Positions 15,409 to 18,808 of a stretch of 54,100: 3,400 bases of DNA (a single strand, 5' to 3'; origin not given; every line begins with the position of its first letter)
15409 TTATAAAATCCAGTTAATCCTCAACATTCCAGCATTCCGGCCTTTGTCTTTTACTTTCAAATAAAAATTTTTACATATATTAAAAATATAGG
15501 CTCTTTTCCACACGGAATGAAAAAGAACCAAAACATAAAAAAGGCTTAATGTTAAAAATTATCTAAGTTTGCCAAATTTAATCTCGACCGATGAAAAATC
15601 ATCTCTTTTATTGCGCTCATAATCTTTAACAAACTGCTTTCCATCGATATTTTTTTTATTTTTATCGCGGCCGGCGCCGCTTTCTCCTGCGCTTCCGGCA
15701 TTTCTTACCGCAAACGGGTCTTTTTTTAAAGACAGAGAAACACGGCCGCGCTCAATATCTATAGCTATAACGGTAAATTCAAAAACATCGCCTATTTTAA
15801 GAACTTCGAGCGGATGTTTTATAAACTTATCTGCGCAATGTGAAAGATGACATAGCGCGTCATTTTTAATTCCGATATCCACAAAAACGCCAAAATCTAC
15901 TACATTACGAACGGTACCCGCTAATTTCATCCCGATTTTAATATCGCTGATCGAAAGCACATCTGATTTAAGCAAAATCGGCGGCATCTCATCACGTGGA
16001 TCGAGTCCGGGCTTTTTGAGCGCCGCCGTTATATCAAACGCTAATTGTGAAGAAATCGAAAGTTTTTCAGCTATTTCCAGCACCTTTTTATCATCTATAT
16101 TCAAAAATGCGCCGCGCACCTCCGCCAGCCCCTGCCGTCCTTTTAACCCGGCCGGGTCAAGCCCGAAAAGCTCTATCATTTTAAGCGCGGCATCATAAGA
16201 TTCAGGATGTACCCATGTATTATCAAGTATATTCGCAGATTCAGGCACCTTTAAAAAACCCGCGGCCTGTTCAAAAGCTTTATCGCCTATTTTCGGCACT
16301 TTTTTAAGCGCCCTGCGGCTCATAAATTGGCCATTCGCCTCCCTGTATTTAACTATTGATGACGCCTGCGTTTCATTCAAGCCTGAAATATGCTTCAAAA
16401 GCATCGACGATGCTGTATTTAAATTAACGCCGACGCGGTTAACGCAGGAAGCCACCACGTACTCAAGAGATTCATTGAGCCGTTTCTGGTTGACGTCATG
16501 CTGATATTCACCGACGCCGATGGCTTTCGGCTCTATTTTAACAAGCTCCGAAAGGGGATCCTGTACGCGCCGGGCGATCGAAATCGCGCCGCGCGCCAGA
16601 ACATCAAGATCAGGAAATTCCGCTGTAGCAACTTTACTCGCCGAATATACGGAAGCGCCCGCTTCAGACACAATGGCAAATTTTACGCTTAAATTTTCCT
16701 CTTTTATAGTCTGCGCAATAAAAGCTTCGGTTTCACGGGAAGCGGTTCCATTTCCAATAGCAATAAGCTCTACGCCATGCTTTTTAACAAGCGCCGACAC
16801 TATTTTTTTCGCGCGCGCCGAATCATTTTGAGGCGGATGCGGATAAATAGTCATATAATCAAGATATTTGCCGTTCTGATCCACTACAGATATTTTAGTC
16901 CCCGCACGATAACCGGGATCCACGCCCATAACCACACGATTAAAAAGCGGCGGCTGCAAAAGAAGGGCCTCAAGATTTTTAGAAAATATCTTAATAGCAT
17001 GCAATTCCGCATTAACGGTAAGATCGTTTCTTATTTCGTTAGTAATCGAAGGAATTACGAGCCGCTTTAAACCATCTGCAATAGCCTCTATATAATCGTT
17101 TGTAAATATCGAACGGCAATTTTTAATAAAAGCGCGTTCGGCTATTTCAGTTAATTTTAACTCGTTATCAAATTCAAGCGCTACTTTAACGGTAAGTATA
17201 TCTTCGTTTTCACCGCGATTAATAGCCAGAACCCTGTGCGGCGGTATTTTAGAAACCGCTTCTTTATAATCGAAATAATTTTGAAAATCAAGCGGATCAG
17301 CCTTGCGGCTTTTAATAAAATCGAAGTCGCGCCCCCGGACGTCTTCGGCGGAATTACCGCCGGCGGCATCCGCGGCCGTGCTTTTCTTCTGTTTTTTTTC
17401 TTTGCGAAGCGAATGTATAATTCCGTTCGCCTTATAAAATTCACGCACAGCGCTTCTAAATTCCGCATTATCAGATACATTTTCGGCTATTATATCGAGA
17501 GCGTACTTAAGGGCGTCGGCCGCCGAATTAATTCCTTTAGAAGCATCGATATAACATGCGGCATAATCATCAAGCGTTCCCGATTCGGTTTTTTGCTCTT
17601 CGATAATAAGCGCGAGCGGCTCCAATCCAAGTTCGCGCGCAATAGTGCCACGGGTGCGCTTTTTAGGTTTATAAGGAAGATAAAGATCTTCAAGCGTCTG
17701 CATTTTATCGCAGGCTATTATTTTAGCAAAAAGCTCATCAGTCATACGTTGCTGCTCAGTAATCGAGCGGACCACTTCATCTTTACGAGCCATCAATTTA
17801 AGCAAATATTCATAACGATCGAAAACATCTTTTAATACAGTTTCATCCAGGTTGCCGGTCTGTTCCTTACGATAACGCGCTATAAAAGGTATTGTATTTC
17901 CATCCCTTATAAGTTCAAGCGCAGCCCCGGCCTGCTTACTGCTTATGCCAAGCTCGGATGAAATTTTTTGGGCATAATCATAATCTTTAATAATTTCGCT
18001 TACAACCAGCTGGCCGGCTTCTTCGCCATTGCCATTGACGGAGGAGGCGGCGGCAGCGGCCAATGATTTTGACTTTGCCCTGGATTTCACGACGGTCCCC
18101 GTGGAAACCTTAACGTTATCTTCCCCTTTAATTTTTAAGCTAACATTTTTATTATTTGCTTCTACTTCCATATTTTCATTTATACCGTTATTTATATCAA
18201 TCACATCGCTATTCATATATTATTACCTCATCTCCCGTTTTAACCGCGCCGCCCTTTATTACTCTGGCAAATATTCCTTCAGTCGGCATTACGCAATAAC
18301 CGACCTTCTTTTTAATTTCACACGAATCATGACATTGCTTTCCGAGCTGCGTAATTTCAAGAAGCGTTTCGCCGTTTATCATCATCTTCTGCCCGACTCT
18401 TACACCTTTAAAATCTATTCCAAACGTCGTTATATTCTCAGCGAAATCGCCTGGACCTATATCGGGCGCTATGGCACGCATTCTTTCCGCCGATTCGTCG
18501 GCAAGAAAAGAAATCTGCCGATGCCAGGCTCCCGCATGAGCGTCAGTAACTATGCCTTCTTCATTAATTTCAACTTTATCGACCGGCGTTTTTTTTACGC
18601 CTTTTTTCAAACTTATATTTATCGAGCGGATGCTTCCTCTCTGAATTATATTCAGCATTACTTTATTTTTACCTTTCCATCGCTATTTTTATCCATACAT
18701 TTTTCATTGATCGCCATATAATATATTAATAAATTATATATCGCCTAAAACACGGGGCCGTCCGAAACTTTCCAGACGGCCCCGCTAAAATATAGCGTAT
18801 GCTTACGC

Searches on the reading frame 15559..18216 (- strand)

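Call 3: search_protein_families(library=pfam, proteins=[window:15559-18216:-], max_evalue=0.01)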
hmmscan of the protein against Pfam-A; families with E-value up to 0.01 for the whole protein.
window:15559-18216:- (885 aa): 8 families
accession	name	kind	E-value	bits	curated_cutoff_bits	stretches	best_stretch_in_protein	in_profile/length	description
PF16921.10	Tex_YqgF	-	4.1e-54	182.8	27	1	427-552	1-126/126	Tex protein YqgF-like domain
PF09371.15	Tex_N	-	2.2e-26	91.8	32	1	81-153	3-75/75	Tex-like protein N-terminal domain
PF12836.13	HHH_3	-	1.6e-25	89.4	27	1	592-655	1-64/65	Helix-hairpin-helix motif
PF22706.1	Tex_central_region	-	1.8e-23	83.9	27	2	305-411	67-178/178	Tex central region-like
PF00575.29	S1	-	2.8e-14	53.7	22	1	760-831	3-74/74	S1 RNA binding domain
PF17674.7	HHH_9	-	1.1e-11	45.9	23.1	1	662-741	1-70/70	HHH domain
PF14639.11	YqgF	-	1.5e-08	35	35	1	443-559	24-147/150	Holliday-junction resolvase-like of SPT6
PF14635.12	HHH_7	-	3.2e-06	27.9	27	1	570-657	10-103/104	Helix-hairpin-helix motif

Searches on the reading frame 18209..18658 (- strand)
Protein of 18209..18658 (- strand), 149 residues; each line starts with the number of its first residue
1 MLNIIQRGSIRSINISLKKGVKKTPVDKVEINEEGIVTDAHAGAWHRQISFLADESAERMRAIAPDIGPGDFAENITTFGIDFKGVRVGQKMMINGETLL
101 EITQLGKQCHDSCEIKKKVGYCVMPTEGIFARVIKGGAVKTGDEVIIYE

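Call 67: search_protein_families(library=pfam, proteins=[window:18209-18658:-], max_evalue=0.001)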
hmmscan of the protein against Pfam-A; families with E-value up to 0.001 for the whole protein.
window:18209-18658:- (149 aa): 1 family
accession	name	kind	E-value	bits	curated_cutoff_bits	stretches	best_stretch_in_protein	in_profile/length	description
PF03473.23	MOSC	-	9.4e-10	39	22.7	1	40-145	3-119/120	MOSC domain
